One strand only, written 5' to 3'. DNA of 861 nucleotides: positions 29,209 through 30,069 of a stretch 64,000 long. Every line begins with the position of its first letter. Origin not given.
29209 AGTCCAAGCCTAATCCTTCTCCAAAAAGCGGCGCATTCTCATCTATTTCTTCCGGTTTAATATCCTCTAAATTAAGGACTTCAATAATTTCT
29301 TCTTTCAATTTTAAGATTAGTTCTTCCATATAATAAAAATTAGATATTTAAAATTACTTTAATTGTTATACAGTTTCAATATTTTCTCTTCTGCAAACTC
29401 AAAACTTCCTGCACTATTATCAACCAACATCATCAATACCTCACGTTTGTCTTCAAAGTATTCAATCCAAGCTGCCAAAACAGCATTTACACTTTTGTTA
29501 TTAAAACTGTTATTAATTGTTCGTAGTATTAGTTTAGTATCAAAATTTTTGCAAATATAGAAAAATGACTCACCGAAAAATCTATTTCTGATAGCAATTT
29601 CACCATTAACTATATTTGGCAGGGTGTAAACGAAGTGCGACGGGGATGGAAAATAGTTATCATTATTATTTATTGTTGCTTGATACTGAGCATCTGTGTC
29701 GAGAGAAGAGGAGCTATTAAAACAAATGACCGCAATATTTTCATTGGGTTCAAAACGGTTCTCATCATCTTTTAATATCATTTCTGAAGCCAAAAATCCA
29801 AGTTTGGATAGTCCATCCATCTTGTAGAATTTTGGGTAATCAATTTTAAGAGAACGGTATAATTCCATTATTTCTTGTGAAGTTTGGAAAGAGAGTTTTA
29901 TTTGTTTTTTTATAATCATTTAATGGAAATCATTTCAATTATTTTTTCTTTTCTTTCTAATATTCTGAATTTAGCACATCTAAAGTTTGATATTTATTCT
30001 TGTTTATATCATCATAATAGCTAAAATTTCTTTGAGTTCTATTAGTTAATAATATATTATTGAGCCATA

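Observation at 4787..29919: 25-kb, 27-gene single-strand aryl-polyene/flexirubin-style lipid cluster that lacks the hallmark starter, resorcinol and ketoreductase genes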

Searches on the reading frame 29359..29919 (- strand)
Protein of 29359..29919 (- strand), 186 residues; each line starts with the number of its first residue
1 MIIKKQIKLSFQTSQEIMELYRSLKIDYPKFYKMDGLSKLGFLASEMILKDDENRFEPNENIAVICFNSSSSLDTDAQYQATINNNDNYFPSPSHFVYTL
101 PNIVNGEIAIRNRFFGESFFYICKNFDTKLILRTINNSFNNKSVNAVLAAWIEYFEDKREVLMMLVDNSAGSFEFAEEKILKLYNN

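Call 3: search_protein_families(library=pfam, proteins=[window:29359-29919:-], max_evalue=0.01)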
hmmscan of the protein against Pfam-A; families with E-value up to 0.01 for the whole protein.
window:29359-29919:- (186 aa): 0 families

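Call 7: search_protein_families(library=ncbifam, proteins=[window:29359-29919:-], max_evalue=0.01)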
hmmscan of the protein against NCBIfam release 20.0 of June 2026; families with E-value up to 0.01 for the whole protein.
window:29359-29919:- (186 aa): 0 families

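Call 33: find_homologous_proteins(query=window:29359-29919:-, max_evalue=0.00001)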
Query window:29359-29919:- (186 aa): 4370 proteins with E <= 0.00001 among 4441 candidates; the best 120 are listed.
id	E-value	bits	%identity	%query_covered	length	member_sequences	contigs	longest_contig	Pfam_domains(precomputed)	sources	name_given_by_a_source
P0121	1.5e-116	404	100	100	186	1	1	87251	-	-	-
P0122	1.3e-87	310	74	100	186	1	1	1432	-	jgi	jgi:3-oxoacyl-[acyl-carrier-protein] synthase-1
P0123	2.2e-87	309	75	100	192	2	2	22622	-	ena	-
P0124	4.6e-87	308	76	99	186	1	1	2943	-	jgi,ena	-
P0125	3.6e-85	302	74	100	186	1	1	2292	-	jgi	-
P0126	1.5e-83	297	71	99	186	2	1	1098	-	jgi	-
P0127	3.4e-83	296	72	100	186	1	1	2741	-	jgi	jgi:3-oxoacyl-[acyl-carrier-protein] synthase-1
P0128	6.0e-83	295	72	99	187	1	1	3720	-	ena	-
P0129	8.5e-83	294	72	99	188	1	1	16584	-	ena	-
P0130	1.5e-82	294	72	99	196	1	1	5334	-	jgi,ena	-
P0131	1.7e-82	293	72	99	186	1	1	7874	-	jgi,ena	-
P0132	1.4e-81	290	69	100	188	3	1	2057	-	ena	-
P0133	1.7e-81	290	72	95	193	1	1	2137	-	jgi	jgi:3-oxoacyl-[acyl-carrier-protein] synthase-1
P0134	1.9e-81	290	71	100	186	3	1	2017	-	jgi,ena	-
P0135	3.0e-81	289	71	99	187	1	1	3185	-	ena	-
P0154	2.0e-78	280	70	99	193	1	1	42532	-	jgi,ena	-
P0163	5.7e-78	279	68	100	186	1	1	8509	-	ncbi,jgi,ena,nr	ncbi:MAG: hypothetical protein FWH36_07980 [Lentimicrobiaceae bacterium]|nr:hypothetical protein [Le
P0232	3.4e-72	260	65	99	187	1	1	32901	-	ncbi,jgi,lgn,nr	ncbi:MAG: hypothetical protein LBI45_06785 [Bacteroidales bacterium]|jgi:3-oxoacyl-[acyl-carrier-pro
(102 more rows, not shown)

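Call 34: find_encoding_contigs(protein=P0121, flank=10000, max_places=3)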
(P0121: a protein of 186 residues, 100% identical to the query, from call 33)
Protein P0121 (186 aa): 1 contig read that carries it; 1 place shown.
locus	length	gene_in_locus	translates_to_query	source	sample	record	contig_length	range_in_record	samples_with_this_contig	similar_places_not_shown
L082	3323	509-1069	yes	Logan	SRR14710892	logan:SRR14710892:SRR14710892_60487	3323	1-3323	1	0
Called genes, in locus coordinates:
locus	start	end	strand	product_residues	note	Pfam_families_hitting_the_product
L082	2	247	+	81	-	?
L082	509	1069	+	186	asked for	-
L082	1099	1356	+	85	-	PF00550:PP-binding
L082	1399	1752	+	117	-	PF00892:EamA (weak), PF10639:TMEM234 (weak)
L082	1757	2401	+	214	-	PF03548:LolA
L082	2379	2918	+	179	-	-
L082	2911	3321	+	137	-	?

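Call 35: find_encoding_contigs(protein=P0232, flank=10000, max_places=2)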
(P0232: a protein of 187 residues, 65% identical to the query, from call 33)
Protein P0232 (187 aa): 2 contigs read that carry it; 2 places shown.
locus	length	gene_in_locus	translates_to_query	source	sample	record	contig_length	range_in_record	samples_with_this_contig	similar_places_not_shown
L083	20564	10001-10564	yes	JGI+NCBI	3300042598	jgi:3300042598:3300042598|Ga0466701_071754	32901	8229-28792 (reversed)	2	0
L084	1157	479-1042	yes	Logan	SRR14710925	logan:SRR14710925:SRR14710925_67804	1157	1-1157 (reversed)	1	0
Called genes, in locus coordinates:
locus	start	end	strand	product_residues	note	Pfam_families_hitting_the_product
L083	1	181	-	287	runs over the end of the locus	PF12710:HAD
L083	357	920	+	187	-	PF07638:Sigma70_ECF (weak), PF04542:Sigma70_r2, PF08281:Sigma70_r4_2, PF04545:Sigma70_r4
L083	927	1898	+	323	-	PF04773:FecR (weak), PF16344:FecR_C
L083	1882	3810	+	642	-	-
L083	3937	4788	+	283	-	PF10988:DUF2807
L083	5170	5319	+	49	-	-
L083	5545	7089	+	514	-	PF00221:Lyase_aromatic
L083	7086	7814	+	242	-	PF00106:adh_short, PF08659:KR, PF13561:adh_short_C2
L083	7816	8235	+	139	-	PF13279:4HBT_2, PF03061:4HBT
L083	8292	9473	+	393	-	PF00109:ketoacyl-synt, PF02801:Ketoacyl-synt_C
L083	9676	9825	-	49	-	-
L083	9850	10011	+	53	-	-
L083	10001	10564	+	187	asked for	-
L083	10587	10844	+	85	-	PF00550:PP-binding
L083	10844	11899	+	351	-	PF13723:Ketoacyl-synt_2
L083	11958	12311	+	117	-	PF00892:EamA (weak)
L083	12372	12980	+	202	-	PF03548:LolA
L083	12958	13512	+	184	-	-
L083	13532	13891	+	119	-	-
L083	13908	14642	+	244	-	PF00535:Glycos_transf_2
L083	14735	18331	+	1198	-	PF03176:MMPL (faint), PF01553:Acyltransferase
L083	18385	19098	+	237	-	PF03740:PdxJ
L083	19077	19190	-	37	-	-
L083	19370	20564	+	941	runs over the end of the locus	PF00133:tRNA-synt_1, PF09334:tRNA-synt_1g, PF13603:tRNA-synt_1_2, PF08264:Anticodon_1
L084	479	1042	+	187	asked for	-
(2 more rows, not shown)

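Call 36: find_encoding_contigs(protein=P0123, flank=10000, max_places=2)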
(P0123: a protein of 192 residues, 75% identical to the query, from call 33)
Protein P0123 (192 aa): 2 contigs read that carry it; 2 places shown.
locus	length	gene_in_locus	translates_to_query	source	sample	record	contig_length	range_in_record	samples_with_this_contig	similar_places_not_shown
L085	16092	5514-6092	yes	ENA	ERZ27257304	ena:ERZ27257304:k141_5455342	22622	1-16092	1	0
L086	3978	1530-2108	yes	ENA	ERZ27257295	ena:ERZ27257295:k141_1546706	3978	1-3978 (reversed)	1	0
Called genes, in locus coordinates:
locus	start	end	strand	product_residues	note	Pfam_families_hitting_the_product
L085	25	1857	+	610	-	-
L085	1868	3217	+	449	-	PF02310:B12-binding, PF19864:Radical_SAM_N2 (faint), PF04055:Radical_SAM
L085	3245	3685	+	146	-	PF22817:ApeP-like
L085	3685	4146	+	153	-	PF13279:4HBT_2, PF03061:4HBT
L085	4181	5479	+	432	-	PF00109:ketoacyl-synt, PF02801:Ketoacyl-synt_C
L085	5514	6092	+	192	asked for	-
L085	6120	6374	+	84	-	PF00550:PP-binding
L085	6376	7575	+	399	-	PF00109:ketoacyl-synt, PF00108:Thiolase_N (weak), PF02801:Ketoacyl-synt_C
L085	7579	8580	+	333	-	PF00109:ketoacyl-synt, PF13723:Ketoacyl-synt_2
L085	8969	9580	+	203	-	-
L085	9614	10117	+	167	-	-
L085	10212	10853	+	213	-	PF03548:LolA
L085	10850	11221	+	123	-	PF22818:ApeI-like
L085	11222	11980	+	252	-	PF00535:Glycos_transf_2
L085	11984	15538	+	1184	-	PF03176:MMPL, PF01553:Acyltransferase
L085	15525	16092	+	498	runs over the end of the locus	PF00890:FAD_binding_2 (faint), PF01266:DAO (faint), PF01593:Amino_oxidase, PF03486:HI0933_like (faint), PF13450:NAD_binding_8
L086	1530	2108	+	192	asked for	-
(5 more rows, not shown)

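Call 37: find_encoding_contigs(protein=P0154, flank=10000, max_places=2)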
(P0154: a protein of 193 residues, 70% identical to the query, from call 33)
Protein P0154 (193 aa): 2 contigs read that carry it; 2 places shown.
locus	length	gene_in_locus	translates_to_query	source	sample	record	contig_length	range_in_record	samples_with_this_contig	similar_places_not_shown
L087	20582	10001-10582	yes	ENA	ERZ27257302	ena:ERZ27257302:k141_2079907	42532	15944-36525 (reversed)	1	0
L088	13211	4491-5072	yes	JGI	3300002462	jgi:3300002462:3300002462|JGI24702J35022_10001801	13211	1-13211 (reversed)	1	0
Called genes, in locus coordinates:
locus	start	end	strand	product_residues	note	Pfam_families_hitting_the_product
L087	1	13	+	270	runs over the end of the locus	PF00809:Pterin_bind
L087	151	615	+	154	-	-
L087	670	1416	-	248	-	PF02463:SMC_N (weak), PF00005:ABC_tran, PF13304:AAA_21 (faint)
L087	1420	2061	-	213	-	PF02405:MlaE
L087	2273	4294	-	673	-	PF22745:Nlig-Ia, PF01653:DNA_ligase_aden, PF03120:OB_DNA_ligase, PF03119:DNA_ligase_ZBD, PF12826:HHH_2, PF14520:HHH_5 (weak), PF00533:BRCT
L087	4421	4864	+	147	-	PF00085:Thioredoxin, PF00578:AhpC-TSA (weak), PF13098:Thioredoxin_2, PF13905:Thioredoxin_8 (faint)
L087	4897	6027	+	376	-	PF00144:Beta-lactamase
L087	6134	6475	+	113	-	PF17957:Big_7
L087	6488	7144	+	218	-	PF02666:PS_Dcarbxylase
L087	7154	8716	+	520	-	PF00535:Glycos_transf_2, PF10111:Glyco_tranf_2_2 (faint), PF13641:Glyco_tranf_2_3, PF13632:Glyco_trans_2_3 (weak)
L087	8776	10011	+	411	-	PF00109:ketoacyl-synt, PF02801:Ketoacyl-synt_C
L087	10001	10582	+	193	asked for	-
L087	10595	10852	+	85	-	PF00550:PP-binding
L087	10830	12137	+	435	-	PF00109:ketoacyl-synt, PF00108:Thiolase_N (weak), PF02801:Ketoacyl-synt_C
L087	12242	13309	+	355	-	PF13723:Ketoacyl-synt_2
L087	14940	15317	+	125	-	PF07977:FabA (weak), PF22818:ApeI-like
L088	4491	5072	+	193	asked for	-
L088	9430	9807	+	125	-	PF07977:FabA (weak), PF22818:ApeI-like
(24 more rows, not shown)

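Call 38: search_protein_families(library=ncbifam, proteins=[L083:5545-7089:+, L083:7086-7814:+, L083:7816-8235:+, L083:8292-9473:+], max_evalue=1e-10)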
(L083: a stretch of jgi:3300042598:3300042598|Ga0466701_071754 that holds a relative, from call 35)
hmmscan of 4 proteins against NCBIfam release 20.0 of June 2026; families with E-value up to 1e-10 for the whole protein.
L083:5545-7089:+ (514 aa): 8 families
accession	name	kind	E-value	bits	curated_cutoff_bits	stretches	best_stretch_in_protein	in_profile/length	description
NF053541.1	FlxA_rubin_TAL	equivalog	2.1e-258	857.7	700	1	9-505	2-497/498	flexirubin biosynthesis tyrosine ammonia-lyase FlxA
NF006871.0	PRK09367.1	subfamily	4.2e-127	424.9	524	1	5-510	8-498/505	histidine ammonia-lyase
TIGR01225.1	hutH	equivalog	1.3e-124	416.5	539.15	1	4-509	3-494/506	histidine ammonia-lyase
TIGR04475.1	Phe_D_beta_mut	equivalog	7.9e-115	384.4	800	1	2-504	4-509/510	phenylalanine aminomutase (D-beta-phenylalanine forming)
TIGR03832.1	Tyr_2_3_mutase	equivalog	1.3e-108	363.7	501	1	7-502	5-505/507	tyrosine 2,3-aminomutase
TIGR01226.1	phe_am_lyase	equivalog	1.1e-80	271.8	519.15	1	6-472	38-510/680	phenylalanine ammonia-lyase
NF041222.1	BagA_FevW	exception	2.2e-78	264.2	1000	1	43-490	45-500/529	bagremycin/ferroverdin biosynthesis tyrosine ammonia-lyase BagA/FevW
TIGR04473.1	taxol_Phe_23mut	exception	5.5e-59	200.1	1250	1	31-469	60-503/687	phenylalanine aminomutase (L-beta-phenylalanine forming)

L083:7086-7814:+ (242 aa): 205 families (the best 25 are shown)
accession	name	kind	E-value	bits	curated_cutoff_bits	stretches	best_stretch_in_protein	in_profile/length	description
NF053542.1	FlxB_rubin_SDR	equivalog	3.8e-122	406.6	340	1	2-240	1-239/239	flexirubin biosynthesis SDR family reductase FlxB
NF004200.0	PRK05653.1-5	equivalog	2.9e-86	289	273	1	2-240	3-241/242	3-oxoacyl-ACP reductase FabG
TIGR01830.1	3oxo_ACP_reduc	equivalog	2.5e-85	286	297.75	1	4-241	1-239/239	3-oxoacyl-[acyl-carrier-protein] reductase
NF004197.0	PRK05653.1-1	equivalog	1.1e-79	267.6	332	1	2-241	8-247/249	3-oxoacyl-ACP reductase FabG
NF009466.0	PRK12826.1-2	subfamily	2.4e-79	266.3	222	1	3-241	5-245/248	3-oxoacyl-ACP reductase FabG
TIGR01829.1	AcAcCoA_reduct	subfamily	3.3e-78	262.7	302.1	1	3-241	2-241/242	acetoacetyl-CoA reductase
NF009464.0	PRK12824.1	subfamily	7.9e-78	261.5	269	1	2-241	3-243/245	3-oxoacyl-ACP reductase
NF004199.0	PRK05653.1-4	equivalog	1.7e-73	247.3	301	1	2-241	6-246/247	3-oxoacyl-ACP reductase FabG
NF004198.0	PRK05653.1-3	equivalog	4.8e-73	245.7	296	1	2-241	8-247/248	3-oxoacyl-ACP reductase FabG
TIGR01831.1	fabG_rel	equivalog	2.2e-70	236.8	338.85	1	5-240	2-238/239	3-ketoacyl-ACP reductase FabG2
NF047420.2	EF_P_mod_YmfI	equivalog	3.9e-61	206.8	238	1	4-241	2-236/236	elongation factor P 5-aminopentanone reductase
NF040605.2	mycolic_FabG1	exception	2.1e-59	201.2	420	1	4-240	4-229/233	3-oxoacyl-ACP reductase FabG1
NF009547.0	PRK12936.1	subfamily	5.6e-59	199.7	436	1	3-240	8-242/245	3-ketoacyl-(acyl-carrier-protein) reductase NodG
NF005559.1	PRK07231.1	subfamily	6.9e-56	189.5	215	1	2-240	5-247/249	glucose 1-dehydrogenase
NF009546.0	PRK12935.1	equivalog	2.6e-55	187.7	418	1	2-241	7-246/247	acetoacetyl-CoA reductase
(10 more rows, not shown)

L083:7816-8235:+ (139 aa): 2 families
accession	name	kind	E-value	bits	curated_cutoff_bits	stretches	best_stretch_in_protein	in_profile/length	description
NF047424.1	MenI_Staph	exception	1.1e-22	80.5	225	1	1-118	1-117/148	1,4-dihydroxy-2-naphthoyl-CoA hydrolase MenI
TIGR00051.1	TIGR00051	subfamily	2.4e-16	60.1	68.7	1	10-117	4-111/117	YbgC/FadM family acyl-CoA thioesterase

L083:8292-9473:+ (393 aa): 16 families
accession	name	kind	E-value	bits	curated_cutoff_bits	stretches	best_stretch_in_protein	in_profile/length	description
NF006618.0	PRK09185.1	subfamily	4e-60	203.9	407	1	113-392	127-392/394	beta-ketoacyl-ACP synthase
TIGR03150.1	fabF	equivalog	1.8e-48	165.2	493.75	1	130-390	144-406/407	beta-ketoacyl-ACP synthase II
NF005589.0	PRK07314.1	subfamily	1.6e-47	162.2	387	1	134-390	151-409/413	beta-ketoacyl-ACP synthase II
NF058662.1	cispenta_AmcF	equivalog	1.1e-45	156.2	325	1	71-390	62-367/369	cispentacin biosynthesis acyltransferase subunit AmcF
NF004970.0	PRK06333.1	subfamily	1.8e-38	132.5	525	1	134-391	160-420/424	beta-ketoacyl-ACP synthase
NF006274.0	PRK08439.1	equivalog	3.2e-38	131.6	621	1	134-390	149-403/406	beta-ketoacyl-ACP synthase II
NF004618.0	PRK05952.1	equivalog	3.8e-38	131.4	455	1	125-392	125-382/384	beta-ketoacyl-ACP synthase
NF005916.1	PRK07910.1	equivalog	1.1e-36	126.7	560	1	144-391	168-416/418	KasA/KasB family beta-ketoacyl-ACP synthase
NF005076.0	PRK06501.1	equivalog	1.6e-36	126.2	629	1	5-393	17-423/425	beta-ketoacyl-ACP synthase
NF005490.0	PRK07103.1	equivalog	1.1e-35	123.5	445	1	129-392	151-412/414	polyketide beta-ketoacyl:acyl carrier protein synthase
NF006587.0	PRK09116.1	equivalog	1.2e-33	116.5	470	1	126-390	143-404/408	beta-ketoacyl-ACP synthase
NF006434.0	PRK08722.1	equivalog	9.5e-31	107.1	759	1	135-391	152-412/414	beta-ketoacyl-ACP synthase II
NF005935.0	PRK07967.1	equivalog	4.1e-24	85.2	630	1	130-391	145-402/406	beta-ketoacyl-ACP synthase I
NF041183.1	Pks2_ls1_myc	equivalog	2.2e-13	48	2400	1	137-356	163-385/2086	sulfolipid-1 biosynthesis phthioceranic/hydroxyphthioceranic acid synthase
NF053555.1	prodigi_MBC_PigJ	equivalog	2.3e-13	49.3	900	1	126-336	492-698/759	prodigiosin MBC biosynthesis protein PigJ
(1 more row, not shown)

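Call 39: find_related_loci(query=window:29359-29919:-, collection=metagenome_contigs, flank=10000)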
Query window:29359-29919:- (186 aa) in metagenome_contigs; peptide patterns used: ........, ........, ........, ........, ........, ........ (x = any residue, [..] = any of these).
471 stretches matched a pattern; 6 encode a relative of the query (tblastn E <= 1e-3); 6 distinct loci.
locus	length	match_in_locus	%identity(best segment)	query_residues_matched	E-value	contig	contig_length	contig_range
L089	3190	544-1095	72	3-186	1e-91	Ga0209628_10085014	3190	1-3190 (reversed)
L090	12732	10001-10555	71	1-185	8e-90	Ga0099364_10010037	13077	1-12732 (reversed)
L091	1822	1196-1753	71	1-186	9e-94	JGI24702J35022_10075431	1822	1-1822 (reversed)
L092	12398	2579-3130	70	1-184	5e-87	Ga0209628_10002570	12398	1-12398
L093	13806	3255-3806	69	1-184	3e-86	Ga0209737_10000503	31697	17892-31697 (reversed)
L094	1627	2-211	59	117-186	4e-25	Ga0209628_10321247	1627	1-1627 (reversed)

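Call 48: search_protein_families(library=ncbifam, proteins=[L085:25-1857:+, L085:1868-3217:+], max_evalue=0.000001)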
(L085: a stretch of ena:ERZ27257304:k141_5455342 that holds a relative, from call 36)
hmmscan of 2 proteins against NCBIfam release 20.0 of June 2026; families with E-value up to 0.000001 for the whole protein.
L085:25-1857:+ (610 aa): 0 families

L085:1868-3217:+ (449 aa): 18 families
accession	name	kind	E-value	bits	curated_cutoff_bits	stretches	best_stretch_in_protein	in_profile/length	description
TIGR04072.2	rSAM_ladder_B12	equivalog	2.8e-122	408.5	360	1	3-447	1-441/443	lipid biosynthesis B12-binding/radical SAM protein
TIGR04385.1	B12_rSAM_cofa1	equivalog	4.6e-57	194.2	450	1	16-401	16-414/438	B12 lower ligand biosynthesis radical SAM protein BzaD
TIGR04428.1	B12_rSAM_trp_MT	equivalog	2.9e-32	111.8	500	2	183-384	209-422/558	tryptophan 2-C-methyltransferase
NF045585.1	rSAM_slr0320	equivalog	3.8e-32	111.5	775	1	92-360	132-410/511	photosystem II high light acclimation radical SAM protein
TIGR04479.1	bcpD_PhpK_rSAM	subfamily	1e-28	100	600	1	17-355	69-405/504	PhpK family radical SAM P-methyltransferase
TIGR03471.1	HpnJ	equivalog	1.4e-27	96.7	577.6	1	81-395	80-400/472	hopanoid biosynthesis associated radical SAM protein HpnJ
TIGR04013.1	B12_SAM_MJ_1487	hypoth_equivalog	1.3e-25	90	251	1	74-360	46-334/382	TIGR04013 family B12-binding domain/radical SAM domain-containing protein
TIGR04014.1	B12_SAM_MJ_0865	equivalog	8.6e-24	84.1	360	1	93-383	61-359/434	methyl-coenzyme M reductase glutamine C-methyltransferase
TIGR02026.1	BchE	equivalog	1.1e-23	83.9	481.35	1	98-360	92-366/497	magnesium-protoporphyrin IX monomethyl ester anaerobic oxidative cyclase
NF038361.1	rSAM_Sden_1168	equivalog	1.9e-21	76.2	575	1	49-394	129-485/560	Sden_1168 family B12-binding radical SAM P-methyltransferase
TIGR04367.1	HpnR_B12_rSAM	equivalog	2.9e-19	69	650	1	20-339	22-333/490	hopanoid C-3 methylase HpnR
TIGR04295.1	B12_rSAM_oligo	hypoth_equivalog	4.7e-17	61.8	400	1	97-306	100-308/422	TIGR04295 family B12-binding domain-containing radical SAM protein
NF033070.1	rSAM_AprD4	equivalog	1.8e-14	53.5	500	1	189-391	195-399/456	AprD4 family radical SAM diol-dehydratase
NF040542.1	rSAM_RCCLKC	equivalog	3.8e-11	42.8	450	1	90-331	70-322/423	arsinothricin biosynthesis radical SAM protein ArsL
NF033712.0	B12_rSAM_KedN5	subfamily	1.1e-10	40.4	700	1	96-277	89-280/624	KedN5 family methylcobalamin-dependent radical SAM C-methyltransferase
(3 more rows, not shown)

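Call 66: search_protein_families(library=pfam, proteins=[window:29359-29919:-], max_evalue=5)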
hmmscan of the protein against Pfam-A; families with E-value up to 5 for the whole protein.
window:29359-29919:- (186 aa): 0 families

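Call 77: predict_structure(alignment_id=A2)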
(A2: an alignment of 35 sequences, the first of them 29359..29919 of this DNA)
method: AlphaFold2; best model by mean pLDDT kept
length: 186 residues; sequences in the alignment: 35
mean_pLDDT: 57.6   pTM: 0.55
mean pLDDT of the five models: 57.6, 55.5, 53.2, 50.9, 50.4
residues with pLDDT >= 90: 0; 70-90: 71; 50-70: 29; < 50: 86
segments of 3 or more residues with pLDDT < 50: 27-83, 88-107, 111-116
pLDDT, mean of each block of 10 residues (from residue 1): 86 72 52 33 35 41 33 42 45 34 43 49 74 78 74 75 80 77 85
secondary structure, 60 per line:
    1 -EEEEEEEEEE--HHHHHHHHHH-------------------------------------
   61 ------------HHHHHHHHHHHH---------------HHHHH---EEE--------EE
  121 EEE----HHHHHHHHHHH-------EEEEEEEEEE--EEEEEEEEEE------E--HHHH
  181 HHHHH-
elements in order: E2-11 H14-23 H73-84 H100-104 E108-110 E119-123 H128-138 E146-155 E158-167 H177-185

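Call 79: find_encoding_contigs(protein=P0163, flank=10000, max_places=2)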
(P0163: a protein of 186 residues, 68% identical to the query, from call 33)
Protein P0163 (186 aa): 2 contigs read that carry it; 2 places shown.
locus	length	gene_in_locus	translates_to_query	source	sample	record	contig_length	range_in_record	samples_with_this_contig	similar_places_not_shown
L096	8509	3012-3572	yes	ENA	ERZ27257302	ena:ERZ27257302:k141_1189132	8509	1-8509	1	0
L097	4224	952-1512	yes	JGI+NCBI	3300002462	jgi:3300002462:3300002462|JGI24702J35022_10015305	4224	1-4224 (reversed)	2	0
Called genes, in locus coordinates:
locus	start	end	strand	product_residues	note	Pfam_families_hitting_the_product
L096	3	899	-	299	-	?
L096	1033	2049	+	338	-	PF00044:Gp_dh_N, PF02800:Gp_dh_C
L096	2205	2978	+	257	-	-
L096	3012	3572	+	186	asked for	-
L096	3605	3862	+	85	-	PF00550:PP-binding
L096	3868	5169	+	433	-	PF00109:ketoacyl-synt, PF00108:Thiolase_N (weak), PF02801:Ketoacyl-synt_C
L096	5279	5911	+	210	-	PF04055:Radical_SAM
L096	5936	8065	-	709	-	PF09371:Tex_N, PF22706:Tex_central_region, PF14639:YqgF (weak), PF16921:Tex_YqgF, PF12836:HHH_3, PF17674:HHH_9, PF00575:S1, PF23459:S1_RRP5, +2 more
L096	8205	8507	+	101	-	?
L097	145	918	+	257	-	-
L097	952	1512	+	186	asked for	-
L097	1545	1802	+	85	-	PF00550:PP-binding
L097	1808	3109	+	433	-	PF00109:ketoacyl-synt, PF00108:Thiolase_N (weak), PF02801:Ketoacyl-synt_C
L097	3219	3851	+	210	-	PF04055:Radical_SAM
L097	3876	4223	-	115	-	PF17674:HHH_9 (weak), PF00575:S1, PF23459:S1_RRP5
